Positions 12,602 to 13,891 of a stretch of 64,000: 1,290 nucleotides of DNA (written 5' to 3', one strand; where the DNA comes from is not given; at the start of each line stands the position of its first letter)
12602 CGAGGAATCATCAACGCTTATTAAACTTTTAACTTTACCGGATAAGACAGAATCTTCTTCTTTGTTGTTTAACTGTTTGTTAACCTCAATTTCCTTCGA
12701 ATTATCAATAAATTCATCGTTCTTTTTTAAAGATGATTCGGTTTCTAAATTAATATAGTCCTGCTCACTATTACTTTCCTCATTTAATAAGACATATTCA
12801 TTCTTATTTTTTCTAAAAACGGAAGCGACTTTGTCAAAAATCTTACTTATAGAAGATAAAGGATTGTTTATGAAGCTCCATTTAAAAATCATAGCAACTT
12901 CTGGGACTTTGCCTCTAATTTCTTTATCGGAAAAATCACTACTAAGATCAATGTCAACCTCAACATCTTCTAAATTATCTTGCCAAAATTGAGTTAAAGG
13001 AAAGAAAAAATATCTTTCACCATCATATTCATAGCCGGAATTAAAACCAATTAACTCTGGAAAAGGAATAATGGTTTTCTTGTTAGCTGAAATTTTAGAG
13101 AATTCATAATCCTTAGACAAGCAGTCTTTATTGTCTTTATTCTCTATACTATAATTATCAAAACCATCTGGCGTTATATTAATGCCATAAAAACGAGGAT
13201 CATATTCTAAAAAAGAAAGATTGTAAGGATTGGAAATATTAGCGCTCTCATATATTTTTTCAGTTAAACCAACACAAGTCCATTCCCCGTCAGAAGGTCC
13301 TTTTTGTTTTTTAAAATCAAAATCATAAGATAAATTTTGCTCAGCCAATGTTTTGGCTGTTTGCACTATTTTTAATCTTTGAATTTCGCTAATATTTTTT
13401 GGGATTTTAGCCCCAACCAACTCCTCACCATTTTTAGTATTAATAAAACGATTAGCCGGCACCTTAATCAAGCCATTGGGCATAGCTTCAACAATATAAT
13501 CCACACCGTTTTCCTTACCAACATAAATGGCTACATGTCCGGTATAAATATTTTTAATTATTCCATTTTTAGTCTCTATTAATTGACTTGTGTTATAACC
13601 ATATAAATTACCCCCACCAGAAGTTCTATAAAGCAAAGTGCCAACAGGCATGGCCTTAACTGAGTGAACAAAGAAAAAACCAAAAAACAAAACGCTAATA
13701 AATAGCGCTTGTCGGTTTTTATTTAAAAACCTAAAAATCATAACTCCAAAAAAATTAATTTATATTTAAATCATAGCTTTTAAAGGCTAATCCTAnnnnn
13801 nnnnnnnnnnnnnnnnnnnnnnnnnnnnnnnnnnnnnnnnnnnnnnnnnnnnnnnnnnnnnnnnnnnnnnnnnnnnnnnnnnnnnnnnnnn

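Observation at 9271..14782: Three-gene surface module built around a 1332-aa permuted-papain / LTD / LamG protein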

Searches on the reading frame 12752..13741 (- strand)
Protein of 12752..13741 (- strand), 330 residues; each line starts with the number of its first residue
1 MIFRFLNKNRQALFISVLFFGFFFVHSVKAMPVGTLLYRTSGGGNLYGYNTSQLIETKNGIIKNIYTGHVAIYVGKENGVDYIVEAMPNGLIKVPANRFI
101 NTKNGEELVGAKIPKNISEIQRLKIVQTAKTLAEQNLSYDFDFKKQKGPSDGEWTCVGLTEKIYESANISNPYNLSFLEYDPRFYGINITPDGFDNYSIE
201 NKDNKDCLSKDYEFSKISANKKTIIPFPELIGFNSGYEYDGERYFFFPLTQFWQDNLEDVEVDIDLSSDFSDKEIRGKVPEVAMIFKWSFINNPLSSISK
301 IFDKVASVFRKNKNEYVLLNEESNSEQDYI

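Call 17: search_solved_structures(query=window:12752-13741:-, max_evalue=1, show_alignments=2)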
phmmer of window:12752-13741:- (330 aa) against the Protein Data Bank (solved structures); distinct sequences matched with E-value up to 1: 1.
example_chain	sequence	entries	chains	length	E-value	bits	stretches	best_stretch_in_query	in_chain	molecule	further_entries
7chk_A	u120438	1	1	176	0.77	12.3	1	193-249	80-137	VP20 protein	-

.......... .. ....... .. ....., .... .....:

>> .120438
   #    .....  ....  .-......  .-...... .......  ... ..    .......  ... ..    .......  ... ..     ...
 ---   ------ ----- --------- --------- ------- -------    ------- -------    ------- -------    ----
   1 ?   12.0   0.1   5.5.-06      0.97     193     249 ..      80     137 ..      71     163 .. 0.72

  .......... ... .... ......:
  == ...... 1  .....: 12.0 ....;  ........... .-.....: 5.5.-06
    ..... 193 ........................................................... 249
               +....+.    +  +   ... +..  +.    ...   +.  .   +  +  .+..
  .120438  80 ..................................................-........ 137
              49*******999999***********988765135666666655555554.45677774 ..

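Call 22: predict_structure(alignment_id=A1)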
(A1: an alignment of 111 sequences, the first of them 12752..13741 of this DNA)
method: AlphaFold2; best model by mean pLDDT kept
length: 330 residues; sequences in the alignment: 111
mean_pLDDT: 92.6   pTM: 0.87
mean pLDDT of the five models: 92.6, 86.5, 86.4, 84.8, 83.5
residues with pLDDT >= 90: 285; 70-90: 27; 50-70: 11; < 50: 7
segments of 3 or more residues with pLDDT < 50: 320-322
pLDDT, mean of each block of 10 residues (from residue 1): 76 89 83 98 98 96 95 98 97 98 98 98 98 97 93 97 98 96 97 98 97 97 93 94 97 98 98 94 93 94 92 61 50
secondary structure, 60 per line:
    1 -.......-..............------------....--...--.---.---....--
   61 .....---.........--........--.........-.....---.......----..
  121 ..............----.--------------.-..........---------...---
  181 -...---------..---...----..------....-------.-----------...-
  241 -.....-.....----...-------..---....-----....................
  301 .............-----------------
elements in order: H2-8 H10-23 E36-39 E55-58 E61-65 E69-77 E80-87 E90-95 E108-114 H119-134 H156-165 E199-201 E214-217 E237-239 E242-246 H248-252 E257-259 H272-275 H281-313
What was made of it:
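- On YaeF/YiiX-like permuted NlpC/P60 (Pfam PF05708 Peptidase_C92): AF2 model pLDDT 92.6 (call 22).
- High-confidence model (call 22).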

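Call 24: fold_search(model_id=the predicted structure, library=pdb)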
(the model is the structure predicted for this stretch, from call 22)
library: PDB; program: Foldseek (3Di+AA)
matches with E <= 10: 201; with E <= 0.001: 2
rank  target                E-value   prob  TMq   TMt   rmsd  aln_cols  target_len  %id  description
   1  2if6_A                5.8e-05  1.00  0.33  0.58  12.8       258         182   16  Crystal structure of metalloprotein yiiX from Escherichia coli O157:H7, DUF1105 (released 2006-10-03)
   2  2if6_B                8.9e-05  1.00  0.34  0.59  12.8       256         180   17  Crystal structure of metalloprotein yiiX from Escherichia coli O157:H7, DUF1105 (released 2006-10-03)
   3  6gb2_BT               6.3e-01  0.07  0.10  0.13   7.4        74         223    8  Unique features of mammalian mitochondrial translation initiation revealed by cryo-EM. This file contains the 39S rib (released 2018-08-08)
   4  7nsi_BT               6.7e-01  0.15  0.11  0.15   6.7        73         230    8  55S mammalian mitochondrial ribosome with mtRRF (pre) and tRNA(P/E) (released 2021-06-02)
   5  6ydw_BT               7.2e-01  0.09  0.10  0.14   7.6        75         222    9  55S mammalian mitochondrial ribosome with mtEFG1 and two tRNAMet (TI-POST) (released 2020-07-15)
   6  6zsb_XQ               9.1e-01  0.10  0.11  0.14   7.0        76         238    8  Human mitochondrial ribosome in complex with mRNA and P-site tRNA (released 2020-09-16)
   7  3vfc                  1.1e+00  0.04  0.12  0.10  11.9       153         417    6  Crystal structure of enolase MSMEG_6132 (TARGET EFI-502282) from Mycobacterium smegmatis str. MC2 155 complexed with tar (released 2012-01-25)
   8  7l20_Q                1.2e+00  0.08  0.10  0.14   6.8        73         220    8  Cryo-EM structure of the human 39S mitoribosomal subunit in complex with RRFmt and EF-G2mt. (released 2021-05-12)
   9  7unr_R                1.2e+00  0.07  0.13  0.27   9.8       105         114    5  Pseudomonas aeruginosa 70S ribosome initiation complex bound to compact IF2-GDP (composite structure I-A) (released 2022-06-22)
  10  5v8i_1T               1.2e+00  0.06  0.12  0.24  13.3       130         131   11  Thermus thermophilus 70S ribosome lacking ribosomal protein uS17 (released 2018-03-28)
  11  6gsj_75               1.3e+00  0.06  0.11  0.21  12.4       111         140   13  Structure of T. thermophilus 70S ribosome complex with mRNA, tRNAfMet and cognate tRNAThr in the A-site (released 2018-07-04)
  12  6ha1_P                1.3e+00  0.05  0.12  0.26   7.2        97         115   10  Cryo-EM structure of a 70S Bacillus subtilis ribosome translating the ErmD leader peptide in complex with telithromyci (released 2018-08-29)
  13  5n47_E                1.3e+00  0.03  0.11  0.18   8.7        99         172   12  Structure of Anticalin N7E in complex with the three-domain fragment Fn7B8 of human oncofetal fibronectin (released 2018-02-14)
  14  6s8v_A                1.3e+00  0.02  0.09  0.15  10.3       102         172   13  Structure of the high affinity Anticalin P3D11 in complex with the human CD98 heavy chain ectodomain (released 2020-03-04)
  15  5ool_Q                1.4e+00  0.08  0.11  0.16   7.9        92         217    8  Structure of a native assembly intermediate of the human mitochondrial ribosome with unfolded interfacial rRNA (released 2017-09-13)
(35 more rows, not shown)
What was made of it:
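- The acyl-substrate idea rests on analogy with relatives that share under 20% identity (call 24). The Foldseek global scores are modest (TM 0.33 by query length, 0.58 by target length; call 24).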

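Call 45: search_protein_representatives(protein=window:12797-13651:-)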
Query: 285 residues. Proteins with E-value up to 0.001 (for the whole library): 132; up to 1e-10: 114; up to 1e-30: 88. The best 132 are listed.
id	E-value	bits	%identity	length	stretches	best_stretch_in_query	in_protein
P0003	7.7e-166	567.1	85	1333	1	1-285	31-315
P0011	2.5e-132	457.1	70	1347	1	1-280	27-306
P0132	8.4e-130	448.8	65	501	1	1-285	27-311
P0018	5.2e-124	429.8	69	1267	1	1-271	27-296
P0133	2.6e-111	388.2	61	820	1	1-279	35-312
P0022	7.0e-109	380.2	62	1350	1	1-277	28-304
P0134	1.5e-108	379.1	60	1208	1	1-276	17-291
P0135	5.5e-106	370.7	59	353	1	1-278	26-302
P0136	4.0e-105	367.9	59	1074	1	1-275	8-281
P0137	1.7e-104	365.8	58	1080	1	1-278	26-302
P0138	1.8e-104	365.7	56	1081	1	1-279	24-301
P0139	6.7e-104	363.9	60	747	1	1-276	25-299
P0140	1.1e-103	363.1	57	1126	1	1-276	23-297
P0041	3.1e-103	361.7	60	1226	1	1-279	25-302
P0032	1.6e-102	359.4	57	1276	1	1-281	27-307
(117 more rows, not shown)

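Call 56: search_protein_families(library=pfam, proteins=[window:12797-13651:-], max_evalue=0.1)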
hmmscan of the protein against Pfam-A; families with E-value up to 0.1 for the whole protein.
window:12797-13651:- (285 aa): 2 families
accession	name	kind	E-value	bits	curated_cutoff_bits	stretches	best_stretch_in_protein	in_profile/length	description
PF05708.18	Peptidase_C92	-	3.4e-08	34.2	27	1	32-141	20-125/166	Permuted papain-like amidase enzyme, YaeF/YiiX, C92 family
PF23370.1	Vp20_capsid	-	0.029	14.4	27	1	163-218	80-136/176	Capsid protein Vp20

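Call 72: search_solved_structures(query=A1, max_evalue=0.01)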
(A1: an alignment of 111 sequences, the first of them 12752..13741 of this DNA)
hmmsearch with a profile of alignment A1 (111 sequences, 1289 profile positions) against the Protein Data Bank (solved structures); distinct sequences matched with E-value up to 0.01: 1.
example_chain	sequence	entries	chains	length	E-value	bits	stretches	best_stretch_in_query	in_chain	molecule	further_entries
5hon_A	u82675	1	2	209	0.00074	20.7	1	1146-1287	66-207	Extracellular arabinanase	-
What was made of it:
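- Tried and rejected: The full-length profile gave only a weak jelly-roll hit, 5hon (call 72).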

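Call 76: fold_search(model_id=the predicted structure, library=viral)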
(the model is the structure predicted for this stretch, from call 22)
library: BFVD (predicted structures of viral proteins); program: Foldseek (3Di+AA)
matches with E <= 10: 144; with E <= 0.001: 0
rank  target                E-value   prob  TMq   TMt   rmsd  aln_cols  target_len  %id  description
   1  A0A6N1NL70            1.5e-03  0.72  0.21  0.14  25.3       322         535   12  Uncharacterized protein [Tupanvirus soda lake]
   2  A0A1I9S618            4.2e-03  0.99  0.27  0.50   7.8       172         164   17  (no name in the UniProt tables at hand)
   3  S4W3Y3                1.1e-02  0.98  0.29  0.37   7.0       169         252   11  Endopeptidase incomplete domain containing protein [Pandoravirus salinus]
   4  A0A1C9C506            1.1e-02  0.92  0.28  0.35   7.8       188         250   12  Uncharacterized protein [Heterosigma akashiwo virus 01]
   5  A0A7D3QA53            1.9e-02  0.92  0.24  0.37   6.3       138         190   16  (no name in the UniProt tables at hand)
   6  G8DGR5                3.5e-02  0.93  0.28  0.37   6.5       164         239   15  (no name in the UniProt tables at hand)
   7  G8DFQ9                3.9e-02  0.90  0.27  0.42   7.7       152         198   19  (no name in the UniProt tables at hand)
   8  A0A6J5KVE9            2.3e-01  0.57  0.20  0.38   4.8       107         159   10  Uncharacterized protein [uncultured Caudovirales phage]
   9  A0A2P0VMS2            2.9e-01  0.13  0.14  0.13  19.7       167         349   10  Uncharacterized protein [Tetraselmis virus 1]
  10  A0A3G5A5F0            3.9e-01  0.25  0.21  0.19   6.4       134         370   10  Uncharacterized protein [Homavirus sp.]
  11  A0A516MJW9            5.6e-01  0.07  0.07  0.14  19.2       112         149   14  (no name in the UniProt tables at hand)
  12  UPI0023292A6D         8.5e-01  0.04  0.08  0.22  13.2       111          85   14  (no name look-up for this kind of identifier)
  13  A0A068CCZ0            9.0e-01  0.09  0.13  0.33   7.3        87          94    9  Uncharacterized protein [Listeria phage LMTA-57]
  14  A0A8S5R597            1.0e+00  0.08  0.09  0.24   8.3        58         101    9  Zinc-ribbon domain protein [Siphoviridae sp. ctcMb1]
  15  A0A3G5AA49            1.0e+00  0.06  0.12  0.12   8.3        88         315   17  Uncharacterized protein [Hyperionvirus sp.]
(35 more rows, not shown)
